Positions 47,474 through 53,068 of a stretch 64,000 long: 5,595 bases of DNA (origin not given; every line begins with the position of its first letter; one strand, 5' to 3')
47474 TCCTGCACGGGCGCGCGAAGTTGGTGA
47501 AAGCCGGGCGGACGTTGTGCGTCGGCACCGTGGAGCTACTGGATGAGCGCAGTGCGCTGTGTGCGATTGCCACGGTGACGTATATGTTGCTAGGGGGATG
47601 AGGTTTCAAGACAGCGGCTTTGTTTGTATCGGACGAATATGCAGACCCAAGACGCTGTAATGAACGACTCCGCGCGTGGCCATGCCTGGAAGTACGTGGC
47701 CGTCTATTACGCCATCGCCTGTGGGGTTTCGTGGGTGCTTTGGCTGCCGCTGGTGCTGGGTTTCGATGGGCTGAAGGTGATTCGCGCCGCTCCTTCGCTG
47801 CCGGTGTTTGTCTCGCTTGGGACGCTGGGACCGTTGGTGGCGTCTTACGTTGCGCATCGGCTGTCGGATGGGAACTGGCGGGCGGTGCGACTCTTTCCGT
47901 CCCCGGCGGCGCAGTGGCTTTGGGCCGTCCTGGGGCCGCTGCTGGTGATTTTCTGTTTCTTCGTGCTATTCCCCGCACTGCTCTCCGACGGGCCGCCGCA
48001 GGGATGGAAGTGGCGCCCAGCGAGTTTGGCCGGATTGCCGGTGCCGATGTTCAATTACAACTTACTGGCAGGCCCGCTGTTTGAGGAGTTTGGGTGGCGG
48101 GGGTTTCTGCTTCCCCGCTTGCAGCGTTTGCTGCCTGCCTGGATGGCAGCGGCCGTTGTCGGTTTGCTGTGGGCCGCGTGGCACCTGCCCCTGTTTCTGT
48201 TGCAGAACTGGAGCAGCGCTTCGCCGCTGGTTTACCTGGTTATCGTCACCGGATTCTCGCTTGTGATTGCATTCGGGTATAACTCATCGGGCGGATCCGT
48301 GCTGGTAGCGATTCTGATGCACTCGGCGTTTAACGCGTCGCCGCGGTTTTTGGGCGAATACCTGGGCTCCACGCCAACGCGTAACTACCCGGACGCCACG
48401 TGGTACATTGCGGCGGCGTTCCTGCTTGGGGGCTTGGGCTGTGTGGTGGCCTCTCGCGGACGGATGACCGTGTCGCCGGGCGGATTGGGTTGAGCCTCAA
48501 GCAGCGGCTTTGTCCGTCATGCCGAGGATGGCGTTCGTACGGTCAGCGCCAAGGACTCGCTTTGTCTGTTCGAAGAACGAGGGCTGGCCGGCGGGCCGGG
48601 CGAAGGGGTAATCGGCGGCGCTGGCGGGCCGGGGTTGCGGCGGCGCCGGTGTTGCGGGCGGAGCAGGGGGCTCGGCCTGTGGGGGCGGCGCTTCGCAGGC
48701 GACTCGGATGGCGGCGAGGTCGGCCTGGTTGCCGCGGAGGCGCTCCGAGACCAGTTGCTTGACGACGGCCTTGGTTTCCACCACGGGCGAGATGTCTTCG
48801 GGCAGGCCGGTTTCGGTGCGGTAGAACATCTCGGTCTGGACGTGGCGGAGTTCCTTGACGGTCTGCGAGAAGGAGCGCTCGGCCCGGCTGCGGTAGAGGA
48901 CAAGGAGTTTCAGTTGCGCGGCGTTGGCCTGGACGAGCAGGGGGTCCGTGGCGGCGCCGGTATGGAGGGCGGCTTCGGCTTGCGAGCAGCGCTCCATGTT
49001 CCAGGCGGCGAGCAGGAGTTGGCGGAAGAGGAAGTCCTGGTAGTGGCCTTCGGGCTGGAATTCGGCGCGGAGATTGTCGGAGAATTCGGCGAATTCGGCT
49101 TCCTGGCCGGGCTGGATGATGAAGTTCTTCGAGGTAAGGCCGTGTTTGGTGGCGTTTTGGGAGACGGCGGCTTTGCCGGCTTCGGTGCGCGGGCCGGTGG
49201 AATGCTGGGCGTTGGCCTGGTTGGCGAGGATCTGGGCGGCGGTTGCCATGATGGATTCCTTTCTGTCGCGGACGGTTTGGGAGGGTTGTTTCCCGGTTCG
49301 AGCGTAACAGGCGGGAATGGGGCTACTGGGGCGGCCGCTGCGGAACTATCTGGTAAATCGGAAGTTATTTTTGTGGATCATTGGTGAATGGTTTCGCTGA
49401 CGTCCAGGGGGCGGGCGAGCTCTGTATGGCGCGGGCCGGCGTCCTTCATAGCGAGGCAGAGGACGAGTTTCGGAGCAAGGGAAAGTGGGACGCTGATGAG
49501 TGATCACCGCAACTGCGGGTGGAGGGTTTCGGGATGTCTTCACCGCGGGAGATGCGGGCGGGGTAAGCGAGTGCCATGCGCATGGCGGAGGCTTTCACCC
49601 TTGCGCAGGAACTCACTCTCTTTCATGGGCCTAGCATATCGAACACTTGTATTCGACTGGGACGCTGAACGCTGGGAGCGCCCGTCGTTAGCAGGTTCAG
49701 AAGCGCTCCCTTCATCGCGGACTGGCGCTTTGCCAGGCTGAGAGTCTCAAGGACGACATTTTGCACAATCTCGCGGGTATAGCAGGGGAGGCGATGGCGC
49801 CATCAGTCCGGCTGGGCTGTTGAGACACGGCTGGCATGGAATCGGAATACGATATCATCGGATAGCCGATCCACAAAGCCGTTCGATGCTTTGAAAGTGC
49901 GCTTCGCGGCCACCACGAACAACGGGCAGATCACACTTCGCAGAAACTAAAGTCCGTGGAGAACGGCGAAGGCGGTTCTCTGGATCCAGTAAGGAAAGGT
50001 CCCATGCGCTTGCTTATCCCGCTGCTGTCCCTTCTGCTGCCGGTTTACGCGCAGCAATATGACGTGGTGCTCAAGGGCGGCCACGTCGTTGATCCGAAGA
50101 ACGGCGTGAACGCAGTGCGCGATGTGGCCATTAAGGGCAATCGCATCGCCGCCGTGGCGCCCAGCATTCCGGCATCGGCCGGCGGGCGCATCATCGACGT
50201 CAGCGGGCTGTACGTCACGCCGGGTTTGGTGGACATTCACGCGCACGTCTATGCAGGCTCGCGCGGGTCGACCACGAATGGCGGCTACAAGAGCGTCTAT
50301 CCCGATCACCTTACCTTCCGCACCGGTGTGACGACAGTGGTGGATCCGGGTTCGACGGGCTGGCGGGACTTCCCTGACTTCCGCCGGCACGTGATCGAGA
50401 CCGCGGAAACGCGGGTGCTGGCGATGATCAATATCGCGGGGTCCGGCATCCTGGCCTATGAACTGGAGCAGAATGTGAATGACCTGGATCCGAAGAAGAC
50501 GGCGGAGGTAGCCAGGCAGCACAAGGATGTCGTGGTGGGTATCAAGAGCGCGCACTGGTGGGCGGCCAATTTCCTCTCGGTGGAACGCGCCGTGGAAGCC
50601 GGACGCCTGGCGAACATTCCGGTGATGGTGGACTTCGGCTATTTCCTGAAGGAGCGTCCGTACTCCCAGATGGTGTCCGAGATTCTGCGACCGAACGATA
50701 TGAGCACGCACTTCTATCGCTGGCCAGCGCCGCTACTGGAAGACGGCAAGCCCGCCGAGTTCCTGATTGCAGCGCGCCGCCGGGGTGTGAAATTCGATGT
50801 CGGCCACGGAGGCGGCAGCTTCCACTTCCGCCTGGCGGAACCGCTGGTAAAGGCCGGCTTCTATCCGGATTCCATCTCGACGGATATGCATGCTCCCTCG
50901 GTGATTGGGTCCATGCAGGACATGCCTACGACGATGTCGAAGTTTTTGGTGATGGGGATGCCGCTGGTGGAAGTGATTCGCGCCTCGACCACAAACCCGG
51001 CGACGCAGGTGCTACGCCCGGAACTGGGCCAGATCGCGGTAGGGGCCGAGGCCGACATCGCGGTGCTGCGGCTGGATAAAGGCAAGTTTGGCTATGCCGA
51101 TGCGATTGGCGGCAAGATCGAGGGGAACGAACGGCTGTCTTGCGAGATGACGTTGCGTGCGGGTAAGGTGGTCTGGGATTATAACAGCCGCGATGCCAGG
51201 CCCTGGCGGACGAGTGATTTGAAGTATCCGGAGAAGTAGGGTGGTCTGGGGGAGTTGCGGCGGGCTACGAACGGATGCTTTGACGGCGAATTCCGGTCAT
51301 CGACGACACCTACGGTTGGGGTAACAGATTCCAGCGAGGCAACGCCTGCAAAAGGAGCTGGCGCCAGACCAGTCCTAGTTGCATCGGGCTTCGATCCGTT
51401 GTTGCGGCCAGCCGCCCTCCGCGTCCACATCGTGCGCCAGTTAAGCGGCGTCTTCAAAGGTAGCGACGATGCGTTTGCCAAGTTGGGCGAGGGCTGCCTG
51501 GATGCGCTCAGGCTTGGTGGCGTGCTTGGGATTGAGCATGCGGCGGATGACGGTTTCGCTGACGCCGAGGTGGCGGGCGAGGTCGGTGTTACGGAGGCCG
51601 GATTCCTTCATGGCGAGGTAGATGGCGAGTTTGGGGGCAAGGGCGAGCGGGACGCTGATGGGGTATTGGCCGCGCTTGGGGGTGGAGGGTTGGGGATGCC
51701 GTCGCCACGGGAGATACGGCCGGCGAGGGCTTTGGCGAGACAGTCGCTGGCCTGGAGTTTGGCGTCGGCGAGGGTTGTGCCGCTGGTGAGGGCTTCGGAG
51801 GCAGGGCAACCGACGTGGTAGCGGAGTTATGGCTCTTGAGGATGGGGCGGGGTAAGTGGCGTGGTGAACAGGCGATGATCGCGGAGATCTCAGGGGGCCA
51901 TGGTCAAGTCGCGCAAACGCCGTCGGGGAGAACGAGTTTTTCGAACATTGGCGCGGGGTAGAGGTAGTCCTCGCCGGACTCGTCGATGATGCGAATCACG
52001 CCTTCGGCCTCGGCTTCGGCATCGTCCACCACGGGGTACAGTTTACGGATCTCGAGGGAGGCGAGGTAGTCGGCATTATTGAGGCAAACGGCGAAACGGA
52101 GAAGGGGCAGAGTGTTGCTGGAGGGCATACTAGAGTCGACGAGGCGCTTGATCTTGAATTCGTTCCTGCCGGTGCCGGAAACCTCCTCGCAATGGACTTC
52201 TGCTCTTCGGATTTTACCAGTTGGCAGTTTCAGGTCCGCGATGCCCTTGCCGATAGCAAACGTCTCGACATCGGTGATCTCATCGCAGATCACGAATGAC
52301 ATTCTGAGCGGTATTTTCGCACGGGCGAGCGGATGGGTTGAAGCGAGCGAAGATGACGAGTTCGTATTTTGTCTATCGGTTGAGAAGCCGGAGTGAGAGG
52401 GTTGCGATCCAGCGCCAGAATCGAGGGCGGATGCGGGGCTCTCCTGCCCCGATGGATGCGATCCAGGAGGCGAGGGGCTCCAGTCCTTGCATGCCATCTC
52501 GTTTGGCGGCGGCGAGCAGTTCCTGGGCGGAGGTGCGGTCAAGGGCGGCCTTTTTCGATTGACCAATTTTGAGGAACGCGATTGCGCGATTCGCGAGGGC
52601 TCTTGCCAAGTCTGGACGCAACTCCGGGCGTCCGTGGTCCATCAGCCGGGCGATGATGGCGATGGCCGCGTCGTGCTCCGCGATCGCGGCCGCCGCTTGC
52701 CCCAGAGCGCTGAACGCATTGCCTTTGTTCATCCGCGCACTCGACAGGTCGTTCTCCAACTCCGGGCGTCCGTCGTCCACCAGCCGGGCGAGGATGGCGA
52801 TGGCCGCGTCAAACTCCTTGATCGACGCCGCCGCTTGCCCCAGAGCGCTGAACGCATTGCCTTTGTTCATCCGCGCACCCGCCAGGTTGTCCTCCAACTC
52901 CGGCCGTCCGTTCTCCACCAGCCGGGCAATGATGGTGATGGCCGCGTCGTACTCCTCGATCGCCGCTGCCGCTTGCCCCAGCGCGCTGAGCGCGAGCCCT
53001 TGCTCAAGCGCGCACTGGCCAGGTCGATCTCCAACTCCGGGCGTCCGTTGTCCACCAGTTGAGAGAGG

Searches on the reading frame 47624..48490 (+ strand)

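Call 38: search_protein_families(library=pfam, proteins=[window:47624-48490:+], max_evalue=0.01)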
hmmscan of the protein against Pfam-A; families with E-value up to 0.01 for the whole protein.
window:47624-48490:+ (289 aa): 1 family
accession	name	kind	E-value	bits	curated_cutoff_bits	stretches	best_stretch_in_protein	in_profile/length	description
PF02517.21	Rce1-like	-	2.7e-16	60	22.4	1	139-238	4-92/93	Type II CAAX prenyl endopeptidase Rce1-like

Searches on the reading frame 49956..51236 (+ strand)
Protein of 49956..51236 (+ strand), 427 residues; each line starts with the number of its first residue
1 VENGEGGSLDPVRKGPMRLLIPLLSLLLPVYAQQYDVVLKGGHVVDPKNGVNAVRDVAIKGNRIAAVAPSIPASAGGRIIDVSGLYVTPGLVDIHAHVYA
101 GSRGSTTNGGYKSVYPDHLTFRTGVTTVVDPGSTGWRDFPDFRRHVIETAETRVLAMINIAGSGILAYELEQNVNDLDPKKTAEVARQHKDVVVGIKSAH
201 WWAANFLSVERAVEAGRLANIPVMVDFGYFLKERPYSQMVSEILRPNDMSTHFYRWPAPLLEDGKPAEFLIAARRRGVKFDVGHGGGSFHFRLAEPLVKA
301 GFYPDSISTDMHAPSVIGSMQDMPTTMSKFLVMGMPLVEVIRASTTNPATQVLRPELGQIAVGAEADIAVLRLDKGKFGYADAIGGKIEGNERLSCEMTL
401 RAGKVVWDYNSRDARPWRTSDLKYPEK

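Call 38: search_protein_families(library=pfam, proteins=[window:49956-51236:+], max_evalue=0.01)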
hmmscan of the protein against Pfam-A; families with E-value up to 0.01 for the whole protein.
window:49956-51236:+ (427 aa): 2 families
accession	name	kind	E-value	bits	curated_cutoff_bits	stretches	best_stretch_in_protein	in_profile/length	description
PF01979.26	Amidohydro_1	-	5.2e-14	52.7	25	2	294-375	235-322/345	Amidohydrolase family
PF07969.17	Amidohydro_3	-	9e-13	48.9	29.7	2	335-406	407-471/472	Amidohydrolase family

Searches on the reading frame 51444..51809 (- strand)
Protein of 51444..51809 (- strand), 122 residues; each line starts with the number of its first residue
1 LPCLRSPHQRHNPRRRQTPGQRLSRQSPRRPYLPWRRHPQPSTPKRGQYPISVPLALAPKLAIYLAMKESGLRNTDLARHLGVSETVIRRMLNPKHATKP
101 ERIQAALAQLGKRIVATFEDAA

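Call 38: search_protein_families(library=pfam, proteins=[window:51444-51809:-], max_evalue=0.01)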
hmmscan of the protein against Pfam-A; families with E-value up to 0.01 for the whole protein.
window:51444-51809:- (122 aa): 4 families
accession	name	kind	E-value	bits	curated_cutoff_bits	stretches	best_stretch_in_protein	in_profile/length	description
PF01381.28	HTH_3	-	0.00021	21.7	23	1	64-113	2-51/55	Helix-turn-helix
PF13560.12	HTH_31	-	0.0014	19.3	27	1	68-108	11-52/64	Helix-turn-helix domain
PF09339.16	HTH_IclR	-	0.0031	17.7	22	1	64-93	11-40/52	IclR helix-turn-helix domain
PF06892.16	Phage_CP76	-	0.0074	16.6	26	1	62-98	6-43/146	Phage regulatory protein CII (CP76)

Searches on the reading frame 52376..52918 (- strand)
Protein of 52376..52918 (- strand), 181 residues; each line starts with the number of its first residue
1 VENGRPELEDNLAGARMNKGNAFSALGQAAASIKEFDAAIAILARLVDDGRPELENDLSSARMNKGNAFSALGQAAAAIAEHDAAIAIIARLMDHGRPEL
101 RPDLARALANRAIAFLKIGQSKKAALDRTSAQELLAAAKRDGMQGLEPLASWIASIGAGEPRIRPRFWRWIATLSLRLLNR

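Call 38: search_protein_families(library=pfam, proteins=[window:52376-52918:-], max_evalue=0.01)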
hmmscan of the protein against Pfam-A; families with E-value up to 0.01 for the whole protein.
window:52376-52918:- (181 aa): 8 families
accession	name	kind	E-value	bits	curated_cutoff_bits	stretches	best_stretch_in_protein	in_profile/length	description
PF13424.12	TPR_12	-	3.4e-06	27.6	30.1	1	60-125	4-65/77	Tetratricopeptide repeat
PF00515.34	TPR_1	-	4.6e-05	23.5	27.8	0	105-124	1-20/34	Tetratricopeptide repeat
PF13414.12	TPR_11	-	0.00018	21.5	26.8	0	20-42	1-23/42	TPR repeat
PF13181.12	TPR_8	-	0.00054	20.4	25.7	0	14-41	2-29/34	Tetratricopeptide repeat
PF13176.12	TPR_7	-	0.00091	19.6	27.9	0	22-49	1-27/36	Tetratricopeptide repeat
PF13431.12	TPR_17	-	0.0018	18.8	24.4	0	99-124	7-32/34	Tetratricopeptide repeat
PF08606.16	Prp19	-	0.0062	16.9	22.7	0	76-95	38-57/68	Prp19/Pso4-like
PF13374.12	TPR_10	-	0.0099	16.3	27.5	0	60-93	3-36/42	Tetratricopeptide repeat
